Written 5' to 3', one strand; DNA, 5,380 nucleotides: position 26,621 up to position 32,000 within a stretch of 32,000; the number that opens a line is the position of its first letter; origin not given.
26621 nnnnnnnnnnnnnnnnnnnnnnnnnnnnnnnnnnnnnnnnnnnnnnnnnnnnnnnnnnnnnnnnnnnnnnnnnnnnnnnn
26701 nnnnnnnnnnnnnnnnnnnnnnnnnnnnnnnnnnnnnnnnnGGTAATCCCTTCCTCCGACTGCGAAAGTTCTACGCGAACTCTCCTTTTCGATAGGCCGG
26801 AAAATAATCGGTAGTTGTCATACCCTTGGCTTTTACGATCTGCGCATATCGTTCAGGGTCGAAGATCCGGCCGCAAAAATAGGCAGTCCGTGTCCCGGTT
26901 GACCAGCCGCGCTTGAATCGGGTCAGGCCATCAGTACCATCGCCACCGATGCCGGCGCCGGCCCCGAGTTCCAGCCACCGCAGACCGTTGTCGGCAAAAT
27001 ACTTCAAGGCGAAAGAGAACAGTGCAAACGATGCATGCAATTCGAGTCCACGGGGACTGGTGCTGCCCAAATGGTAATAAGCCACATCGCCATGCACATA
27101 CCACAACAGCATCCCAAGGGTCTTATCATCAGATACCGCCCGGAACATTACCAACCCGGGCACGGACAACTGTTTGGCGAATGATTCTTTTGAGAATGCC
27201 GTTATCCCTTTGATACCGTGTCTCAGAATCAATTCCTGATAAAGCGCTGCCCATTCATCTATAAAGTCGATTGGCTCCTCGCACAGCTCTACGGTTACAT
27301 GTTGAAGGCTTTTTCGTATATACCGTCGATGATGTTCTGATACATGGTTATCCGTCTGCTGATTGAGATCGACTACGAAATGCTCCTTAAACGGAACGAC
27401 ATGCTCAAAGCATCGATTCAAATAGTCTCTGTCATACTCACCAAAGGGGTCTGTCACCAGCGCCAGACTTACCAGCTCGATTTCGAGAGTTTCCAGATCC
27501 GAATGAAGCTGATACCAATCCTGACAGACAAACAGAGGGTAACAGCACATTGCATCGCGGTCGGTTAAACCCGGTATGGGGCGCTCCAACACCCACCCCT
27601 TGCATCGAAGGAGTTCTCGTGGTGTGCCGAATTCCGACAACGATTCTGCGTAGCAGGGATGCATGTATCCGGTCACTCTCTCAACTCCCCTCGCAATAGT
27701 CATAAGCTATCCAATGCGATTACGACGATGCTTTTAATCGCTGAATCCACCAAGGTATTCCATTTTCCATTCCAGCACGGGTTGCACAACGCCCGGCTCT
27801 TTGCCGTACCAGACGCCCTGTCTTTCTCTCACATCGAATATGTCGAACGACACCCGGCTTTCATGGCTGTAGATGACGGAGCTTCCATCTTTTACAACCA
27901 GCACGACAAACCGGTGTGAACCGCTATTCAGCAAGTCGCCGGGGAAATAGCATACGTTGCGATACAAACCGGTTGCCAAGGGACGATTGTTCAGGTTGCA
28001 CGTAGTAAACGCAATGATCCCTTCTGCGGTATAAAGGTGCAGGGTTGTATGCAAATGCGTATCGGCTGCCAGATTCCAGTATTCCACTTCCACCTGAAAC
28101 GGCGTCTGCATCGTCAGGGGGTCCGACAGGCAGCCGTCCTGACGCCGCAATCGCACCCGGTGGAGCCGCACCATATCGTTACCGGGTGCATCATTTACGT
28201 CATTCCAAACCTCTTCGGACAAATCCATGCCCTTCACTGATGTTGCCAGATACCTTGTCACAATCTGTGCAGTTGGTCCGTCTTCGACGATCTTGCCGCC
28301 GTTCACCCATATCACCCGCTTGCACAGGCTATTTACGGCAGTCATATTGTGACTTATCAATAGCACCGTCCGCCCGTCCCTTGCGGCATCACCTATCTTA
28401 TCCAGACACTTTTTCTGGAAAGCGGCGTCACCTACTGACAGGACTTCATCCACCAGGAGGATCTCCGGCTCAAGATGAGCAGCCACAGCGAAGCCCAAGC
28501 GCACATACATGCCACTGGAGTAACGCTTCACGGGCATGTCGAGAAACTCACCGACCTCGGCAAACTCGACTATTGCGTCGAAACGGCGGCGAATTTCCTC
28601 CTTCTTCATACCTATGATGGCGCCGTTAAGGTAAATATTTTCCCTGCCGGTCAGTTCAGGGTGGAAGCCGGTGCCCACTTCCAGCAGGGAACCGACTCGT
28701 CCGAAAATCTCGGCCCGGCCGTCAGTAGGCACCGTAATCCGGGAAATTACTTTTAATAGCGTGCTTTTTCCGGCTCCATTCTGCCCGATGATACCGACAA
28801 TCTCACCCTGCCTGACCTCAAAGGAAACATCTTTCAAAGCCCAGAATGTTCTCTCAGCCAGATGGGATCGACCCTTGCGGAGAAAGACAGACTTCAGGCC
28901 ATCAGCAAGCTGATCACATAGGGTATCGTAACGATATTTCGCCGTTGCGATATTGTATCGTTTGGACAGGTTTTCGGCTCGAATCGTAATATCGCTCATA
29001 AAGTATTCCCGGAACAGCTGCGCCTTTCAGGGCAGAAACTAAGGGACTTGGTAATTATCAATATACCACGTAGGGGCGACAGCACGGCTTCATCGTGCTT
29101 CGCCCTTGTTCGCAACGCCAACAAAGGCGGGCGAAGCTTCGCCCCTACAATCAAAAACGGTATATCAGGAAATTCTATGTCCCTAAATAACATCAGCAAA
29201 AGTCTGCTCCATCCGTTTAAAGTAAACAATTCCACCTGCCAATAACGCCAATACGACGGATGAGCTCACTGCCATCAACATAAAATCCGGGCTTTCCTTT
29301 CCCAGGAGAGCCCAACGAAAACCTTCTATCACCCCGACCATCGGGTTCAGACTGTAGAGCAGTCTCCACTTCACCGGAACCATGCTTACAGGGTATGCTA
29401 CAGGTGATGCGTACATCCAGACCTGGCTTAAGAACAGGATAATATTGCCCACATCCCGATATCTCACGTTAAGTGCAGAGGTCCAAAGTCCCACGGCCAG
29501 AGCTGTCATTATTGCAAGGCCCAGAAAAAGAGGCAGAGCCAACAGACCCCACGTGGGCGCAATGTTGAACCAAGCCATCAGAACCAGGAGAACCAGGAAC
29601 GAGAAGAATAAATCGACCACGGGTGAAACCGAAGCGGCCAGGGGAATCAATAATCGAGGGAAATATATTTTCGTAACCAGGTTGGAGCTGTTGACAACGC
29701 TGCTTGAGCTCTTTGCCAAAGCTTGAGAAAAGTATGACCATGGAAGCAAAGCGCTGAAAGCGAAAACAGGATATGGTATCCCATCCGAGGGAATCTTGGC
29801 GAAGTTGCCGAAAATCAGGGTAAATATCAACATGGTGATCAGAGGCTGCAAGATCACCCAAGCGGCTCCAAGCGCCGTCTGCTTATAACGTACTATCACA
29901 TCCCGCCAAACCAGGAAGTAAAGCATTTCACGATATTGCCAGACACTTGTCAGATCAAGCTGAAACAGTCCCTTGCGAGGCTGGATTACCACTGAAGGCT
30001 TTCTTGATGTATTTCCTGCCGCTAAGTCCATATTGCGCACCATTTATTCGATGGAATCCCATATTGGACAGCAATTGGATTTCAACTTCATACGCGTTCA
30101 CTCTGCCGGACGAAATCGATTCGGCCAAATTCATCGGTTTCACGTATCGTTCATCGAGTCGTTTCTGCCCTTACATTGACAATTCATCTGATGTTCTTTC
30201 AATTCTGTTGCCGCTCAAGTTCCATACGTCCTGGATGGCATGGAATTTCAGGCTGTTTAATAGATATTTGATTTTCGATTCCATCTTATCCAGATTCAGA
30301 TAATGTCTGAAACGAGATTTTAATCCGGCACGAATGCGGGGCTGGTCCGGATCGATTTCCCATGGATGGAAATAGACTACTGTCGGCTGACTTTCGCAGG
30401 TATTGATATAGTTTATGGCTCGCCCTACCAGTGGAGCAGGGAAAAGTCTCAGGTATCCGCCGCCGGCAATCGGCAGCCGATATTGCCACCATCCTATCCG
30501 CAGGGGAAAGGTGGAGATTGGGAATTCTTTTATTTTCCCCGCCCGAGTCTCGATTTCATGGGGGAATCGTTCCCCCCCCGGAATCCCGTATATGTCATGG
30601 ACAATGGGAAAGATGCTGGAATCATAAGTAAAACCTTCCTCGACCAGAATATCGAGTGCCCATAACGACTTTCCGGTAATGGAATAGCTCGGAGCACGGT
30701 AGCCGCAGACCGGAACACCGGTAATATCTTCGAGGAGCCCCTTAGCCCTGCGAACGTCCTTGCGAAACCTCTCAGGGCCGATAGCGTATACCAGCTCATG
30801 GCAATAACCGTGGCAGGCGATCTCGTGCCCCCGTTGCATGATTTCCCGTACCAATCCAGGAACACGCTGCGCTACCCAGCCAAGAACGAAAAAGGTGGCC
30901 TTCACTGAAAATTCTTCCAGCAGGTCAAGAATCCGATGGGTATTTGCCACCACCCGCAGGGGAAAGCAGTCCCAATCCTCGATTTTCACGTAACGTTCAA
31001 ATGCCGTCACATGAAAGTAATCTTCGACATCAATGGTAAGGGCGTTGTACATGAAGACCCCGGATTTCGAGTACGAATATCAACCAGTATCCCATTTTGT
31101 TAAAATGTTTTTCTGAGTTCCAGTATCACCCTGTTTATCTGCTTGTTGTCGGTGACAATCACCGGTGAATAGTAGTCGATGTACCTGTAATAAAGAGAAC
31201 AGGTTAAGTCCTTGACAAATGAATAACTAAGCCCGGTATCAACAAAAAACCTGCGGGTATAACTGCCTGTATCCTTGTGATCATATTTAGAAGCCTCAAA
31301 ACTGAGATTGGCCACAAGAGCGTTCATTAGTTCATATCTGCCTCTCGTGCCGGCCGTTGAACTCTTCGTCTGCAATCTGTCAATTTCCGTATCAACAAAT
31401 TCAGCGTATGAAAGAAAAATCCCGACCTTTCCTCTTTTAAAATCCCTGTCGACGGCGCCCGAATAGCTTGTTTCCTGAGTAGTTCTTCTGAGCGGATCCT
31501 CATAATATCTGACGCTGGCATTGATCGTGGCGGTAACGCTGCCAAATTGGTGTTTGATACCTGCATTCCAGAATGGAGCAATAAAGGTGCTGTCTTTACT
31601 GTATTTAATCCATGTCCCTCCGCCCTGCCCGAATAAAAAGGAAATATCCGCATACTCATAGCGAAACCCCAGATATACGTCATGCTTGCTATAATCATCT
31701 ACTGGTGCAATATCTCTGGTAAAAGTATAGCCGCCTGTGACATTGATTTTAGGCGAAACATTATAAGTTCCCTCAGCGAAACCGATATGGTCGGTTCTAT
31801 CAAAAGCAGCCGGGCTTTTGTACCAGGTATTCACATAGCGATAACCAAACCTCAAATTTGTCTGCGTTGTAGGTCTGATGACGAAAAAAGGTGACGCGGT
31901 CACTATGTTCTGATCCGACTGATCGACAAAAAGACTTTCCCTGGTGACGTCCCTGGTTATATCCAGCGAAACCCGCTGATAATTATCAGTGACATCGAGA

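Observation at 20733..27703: Carrier-protein-dependent aminoacyl/acyl tailoring cassette inside a polysaccharide export module (candidate novel glycan decoration pathway)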

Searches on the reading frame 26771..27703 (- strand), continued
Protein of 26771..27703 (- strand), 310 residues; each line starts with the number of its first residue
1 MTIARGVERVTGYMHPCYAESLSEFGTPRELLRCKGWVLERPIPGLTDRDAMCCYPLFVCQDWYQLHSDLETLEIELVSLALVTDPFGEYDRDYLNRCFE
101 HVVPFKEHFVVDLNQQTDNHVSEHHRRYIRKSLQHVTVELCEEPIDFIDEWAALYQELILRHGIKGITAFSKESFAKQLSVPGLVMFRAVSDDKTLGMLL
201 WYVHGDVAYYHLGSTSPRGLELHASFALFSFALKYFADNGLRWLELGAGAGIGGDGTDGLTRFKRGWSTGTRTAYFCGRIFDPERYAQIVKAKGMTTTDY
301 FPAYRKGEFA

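Call 68: fold_search(model_id=the predicted structure, library=pdb)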
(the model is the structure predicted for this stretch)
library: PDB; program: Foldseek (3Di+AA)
matches with E <= 10: 822; with E <= 0.001: 136
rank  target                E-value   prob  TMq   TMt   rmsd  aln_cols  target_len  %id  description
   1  7z6a_A                8.2e-13  1.00  0.70  0.66   4.5       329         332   17  CRYSTAL STRUCTURE OF WEISSELLA VIRIDESCENS FEMXVV NON-RIBOSOMAL AMINO ACID TRANSFERASE IN COMPLEX WITH A PEPTIDYL-XNA  (released 2022-10-26)
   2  7z5y_A                3.5e-12  1.00  0.64  0.60   4.0       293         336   18  CRYSTAL STRUCTURE OF WEISSELLA VIRIDESCENS FEMXVV NON-RIBOSOMAL AMINO ACID TRANSFERASE IN COMPLEX WITH A PEPTIDYL-XNA  (released 2022-10-26)
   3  4ii9_A                9.5e-12  1.00  0.64  0.60   4.0       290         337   18  Crystal structure of Weissella viridescens FemXVv non-ribosomal amino acid transferase in complex with a peptidyl-RNA  (released 2013-07-03)
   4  1ne9                  2.7e-11  1.00  0.64  0.59   4.1       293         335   18  Crystal Structure of Weissella viridescens FemX at 1.7 Ang Resolution (released 2004-02-10)
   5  1xf8                  3.4e-11  1.00  0.67  0.63   4.4       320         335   16  Crystal Structure of Weissella viridescens FemX (Y254F) Mutant (released 2005-05-31)
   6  1xe4                  3.9e-11  1.00  0.69  0.64   4.3       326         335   16  Crystal Structure of Weissella viridescens FemX (K36M) Mutant (released 2005-05-31)
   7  6snr                  5.5e-11  1.00  0.65  0.52   4.9       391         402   15  Crystal structure of FemX (released 2020-09-09)
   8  9wqy                  1.7e-10  1.00  0.64  0.68   6.8       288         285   16  aminoacyl-tRNA-dependent peptide synthase, Sba18, complexed with streptothrisamine (released 2026-04-01)
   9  9wqw                  3.6e-10  1.00  0.64  0.68   6.8       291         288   17  aminoacyl-tRNA-dependent peptide synthase, Sbb17 (released 2026-04-01)
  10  9j8s_A                5.7e-10  1.00  0.63  0.27   5.1       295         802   11  MprF from Pseudomonas aeruginosa in nanodisc, C2 symmetry (released 2025-09-03)
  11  4v34                  7.6e-10  1.00  0.59  0.57   5.4       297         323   12  The Structure of A-PGS from Pseudomonas aeruginosa (SeMet derivative) (released 2015-08-19)
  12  6lv0_A                8.1e-10  1.00  0.66  0.64   4.9       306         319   13  Crystal structure of the soluble domain of the multiple peptide resistance factor (MprF) from Rhizobium tropici (released 2021-02-03)
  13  9wqx                  9.6e-10  1.00  0.62  0.67   7.2       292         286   15  aminoacyl-tRNA-dependent peptide synthase, Sbb17, complexed with streptothrisamine (released 2026-04-01)
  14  9j8q_A                9.6e-10  1.00  0.61  0.26   5.7       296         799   12  MprF from Pseudomonas aeruginosa in GDN micelle, C2 symmetry (released 2025-09-03)
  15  5vrv_A                1.3e-09  1.00  0.61  0.60   5.4       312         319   16  2.05 Angstrom Resolution Crystal Structure of C-terminal Domain (DUF2156) of Putative Lysylphosphatidylglycerol Synthe (released 2017-05-24)
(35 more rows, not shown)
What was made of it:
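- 26771..27703 (-): FemX/MprF-fold tandem-GNAT transferase (Gura_2357), probably aminoacyl-tRNA-dependent. Foldseek hits FemX E 8e-13 at TM 0.70, Sba18/Sbb17 and MprF (call 68).
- On FemX/FemAB aminoacyl-tRNA-dependent transferases: Sba18/Sbb17, MprF and FemA follow (call 68).
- FemX-fold enzymes are known to aminoacylate an amino sugar: Sba18 with streptothrisamine appears among the fold hits (call 68).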

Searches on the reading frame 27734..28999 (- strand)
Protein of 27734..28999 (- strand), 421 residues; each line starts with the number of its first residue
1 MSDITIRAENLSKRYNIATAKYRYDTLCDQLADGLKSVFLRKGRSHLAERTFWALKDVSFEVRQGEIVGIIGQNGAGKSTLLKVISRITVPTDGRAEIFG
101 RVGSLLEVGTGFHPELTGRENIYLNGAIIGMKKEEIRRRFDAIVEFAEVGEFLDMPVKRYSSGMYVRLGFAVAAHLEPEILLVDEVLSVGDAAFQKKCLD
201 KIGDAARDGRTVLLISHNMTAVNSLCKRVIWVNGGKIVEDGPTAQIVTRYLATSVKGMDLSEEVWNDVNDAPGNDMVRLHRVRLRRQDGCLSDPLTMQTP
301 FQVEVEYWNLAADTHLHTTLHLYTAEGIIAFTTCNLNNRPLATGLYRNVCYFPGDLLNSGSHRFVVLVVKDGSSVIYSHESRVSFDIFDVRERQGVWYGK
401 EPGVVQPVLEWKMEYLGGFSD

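Call 6: search_protein_families(library=pfam, proteins=[window:27734-28999:-], max_evalue=0.01)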
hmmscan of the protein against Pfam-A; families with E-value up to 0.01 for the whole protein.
window:27734-28999:- (421 aa): 4 families
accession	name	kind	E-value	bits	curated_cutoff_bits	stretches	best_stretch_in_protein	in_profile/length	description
PF00005.33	ABC_tran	-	4.8e-21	76.2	25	1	55-186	1-135/137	ABC transporter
PF13304.12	AAA_21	-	3.5e-05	24.4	27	1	67-88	1-22/304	AAA domain, putative AbiEii toxin, Type IV TA system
PF13555.12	AAA_29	-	0.00014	21.9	27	1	58-93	15-50/61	P-loop containing region of AAA domain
PF13476.12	AAA_23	-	0.00045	21.3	27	1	56-86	11-40/201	AAA domain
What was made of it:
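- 27734..28999 (-): Wzt-type ABC exporter ATPase with a roughly 170-aa C-terminal extension. PF00005 (call 6).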

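Call 7: search_protein_families(library=ncbifam, proteins=[window:27734-28999:-], max_evalue=0.001)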
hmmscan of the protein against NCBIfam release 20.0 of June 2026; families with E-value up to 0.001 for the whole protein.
window:27734-28999:- (421 aa): 184 families (the best 25 are shown)
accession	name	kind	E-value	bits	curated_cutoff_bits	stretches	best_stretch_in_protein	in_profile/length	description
NF010065.0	PRK13545.1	equivalog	1e-67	229.1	538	1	14-254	6-238/549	teichoic acids export protein ATP-binding subunit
NF010066.0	PRK13546.1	equivalog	2.3e-55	187.8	320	1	48-251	33-235/264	teichoic acids export ABC transporter ATP-binding subunit TagH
NF050108.1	galactan_ABC_ATP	equivalog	7.3e-55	185.8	400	1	52-252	42-242/244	galactan export ABC transporter ATP-binding subunit Wzt/RfbE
TIGR01188.1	drrA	subfamily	6.4e-38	130.7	312.45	1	52-246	6-211/302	daunorubicin resistance ABC transporter, ATP-binding protein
TIGR04521.1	ECF_ATPase_2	equivalog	7.6e-26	90.8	330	2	121-258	105-244/279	energy-coupling factor transporter ATPase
NF033858.1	ABC2_perm_RbbA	equivalog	1.1e-24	86.5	1050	1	51-252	278-490/909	ribosome-associated ATPase/putative transporter RbbA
NF010060.0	PRK13537.1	equivalog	1.4e-24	86.6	521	1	55-249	31-236/314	nodulation factor ABC transporter ATP-binding protein NodI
TIGR04520.1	ECF_ATPase_1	equivalog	2.1e-24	86.4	315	2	130-250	107-227/269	energy-coupling factor transporter ATPase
NF010059.0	PRK13536.1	equivalog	7.1e-24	84.2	549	1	55-246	59-262/342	nodulation factor ABC transporter ATP-binding protein NodI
TIGR02314.1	ABC_MetN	equivalog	1.1e-23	83.9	499.7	2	120-249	101-231/343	methionine ABC transporter ATP-binding protein MetN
TIGR01288.1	nodI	equivalog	1.6e-23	83.2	424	1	56-246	21-223/303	nodulation factor ABC transporter ATP-binding protein NodI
NF010156.0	PRK13635.1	equivalog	2.4e-23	82.7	392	2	129-260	110-241/279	energy-coupling factor ABC transporter ATP-binding protein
TIGR03375.1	type_I_sec_LssB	subfamily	2.7e-23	82.2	693.1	2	52-96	480-524/696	type I secretion system permease/ATPase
TIGR03522.1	GldA_ABC_ATP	equivalog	5.5e-23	81.9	402.6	1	54-247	17-220/301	gliding motility-associated ABC transporter ATP-binding subunit GldA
TIGR01186.1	proV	subfamily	1.4e-22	80.3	326.6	1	54-248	8-219/363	betaine/proline/choline family ABC transporter ATP-binding protein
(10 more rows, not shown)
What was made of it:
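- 27734..28999 (-): Galactan Wzt/RfbE and TagH models (call 7).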

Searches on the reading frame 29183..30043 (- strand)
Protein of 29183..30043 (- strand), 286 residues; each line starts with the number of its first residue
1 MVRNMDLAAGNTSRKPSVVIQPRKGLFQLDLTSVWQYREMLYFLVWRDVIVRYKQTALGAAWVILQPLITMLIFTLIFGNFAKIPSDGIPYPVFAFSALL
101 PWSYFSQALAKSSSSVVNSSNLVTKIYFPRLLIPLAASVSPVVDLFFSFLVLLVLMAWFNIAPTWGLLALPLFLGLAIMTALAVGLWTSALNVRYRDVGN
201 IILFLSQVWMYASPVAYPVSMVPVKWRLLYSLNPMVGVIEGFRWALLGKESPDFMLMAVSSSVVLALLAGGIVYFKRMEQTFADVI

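Call 58: search_protein_families(library=ncbifam, proteins=[window:29183-30043:-], max_evalue=0.00001)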
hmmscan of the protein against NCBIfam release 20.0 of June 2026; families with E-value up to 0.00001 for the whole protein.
window:29183-30043:- (286 aa): 3 families
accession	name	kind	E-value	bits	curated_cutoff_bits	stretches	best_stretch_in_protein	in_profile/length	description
NF050109.1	galactan_ABC_perm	equivalog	8.9e-12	45.1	380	1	30-267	13-254/272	galactan export ABC transporter permease subunit Wzm/RfbD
NF050053.1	CapPschTportKpsM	equivalog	1.2e-11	45.1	300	1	40-277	4-251/257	capsule polysaccharide transporter KpsM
NF011648.0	PRK15066.1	subfamily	6.5e-06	25.9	225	0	63-267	28-241/257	ABC transporter permease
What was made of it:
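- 29183..30043 (-): Wzm-type ABC-2 permease. Wzm/RfbD and KpsM models, below cut-off (call 58).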

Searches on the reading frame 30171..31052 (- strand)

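Call 58: search_protein_families(library=ncbifam, proteins=[window:30171-31052:-], max_evalue=0.00001)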
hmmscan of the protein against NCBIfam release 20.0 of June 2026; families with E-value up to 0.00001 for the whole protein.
window:30171-31052:- (293 aa): 9 families
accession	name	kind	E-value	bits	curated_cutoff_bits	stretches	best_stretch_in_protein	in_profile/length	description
TIGR03006.1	pepcterm_polyde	equivalog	3.6e-116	387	276.2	1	3-276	1-270/272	XrtA system polysaccharide deacetylase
TIGR02764.1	spore_ybaN_pdaB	equivalog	3.7e-19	69.3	237.4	1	37-130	20-113/191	polysaccharide deacetylase family sporulation protein PdaB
TIGR04243.1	nodulat_NodB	equivalog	6e-15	55.3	240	1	37-121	16-101/197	chitooligosaccharide deacetylase NodB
NF045821.1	PgAcgDacpgdA1_Bac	equivalog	1e-13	50.8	400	1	37-130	102-195/282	peptidoglycan-N-acetylglucosamine deacetylase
TIGR02884.1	spore_pdaA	equivalog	3.9e-11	43.1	298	1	37-120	51-134/224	delta-lactam-biosynthetic de-N-acetylase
TIGR02873.1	spore_ylxY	hypoth_equivalog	1.5e-09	37.5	391.5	1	39-125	101-187/268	probable sporulation protein, polysaccharide deacetylase family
NF045822.1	PgAcgDacpgdA2_Bac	equivalog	7.6e-08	32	400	1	38-141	84-187/274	peptidoglycan-N-acetylglucosamine deacetylase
TIGR03212.1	uraD_N-term-dom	equivalog_domain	1.2e-07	31.1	424.6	1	36-147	77-184/297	allantoinase PuuE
NF045820.1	PgAcgDacpgdA_Strep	equivalog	1.6e-06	27.2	800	1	36-127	281-372/463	peptidoglycan-N-acetylglucosamine deacetylase PgdA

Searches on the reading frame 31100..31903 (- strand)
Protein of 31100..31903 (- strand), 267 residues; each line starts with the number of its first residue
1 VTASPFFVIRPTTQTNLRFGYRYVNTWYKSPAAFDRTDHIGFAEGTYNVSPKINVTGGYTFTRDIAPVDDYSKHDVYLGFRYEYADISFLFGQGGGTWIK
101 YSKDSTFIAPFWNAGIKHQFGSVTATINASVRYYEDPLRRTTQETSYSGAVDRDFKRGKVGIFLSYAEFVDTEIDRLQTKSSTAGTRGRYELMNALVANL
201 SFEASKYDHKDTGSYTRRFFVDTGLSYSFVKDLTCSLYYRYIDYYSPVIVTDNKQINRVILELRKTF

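Call 58: search_protein_families(library=ncbifam, proteins=[window:31100-31903:-], max_evalue=0.00001)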
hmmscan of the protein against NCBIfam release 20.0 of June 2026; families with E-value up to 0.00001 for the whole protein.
window:31100-31903:- (267 aa): 1 family
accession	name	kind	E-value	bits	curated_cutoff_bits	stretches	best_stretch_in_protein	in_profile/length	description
TIGR03016.1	pepcterm_hypo_1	hypoth_equivalog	3e-26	92.4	90.85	1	80-267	276-477/477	TIGR03016 family PEP-CTERM system-associated outer membrane protein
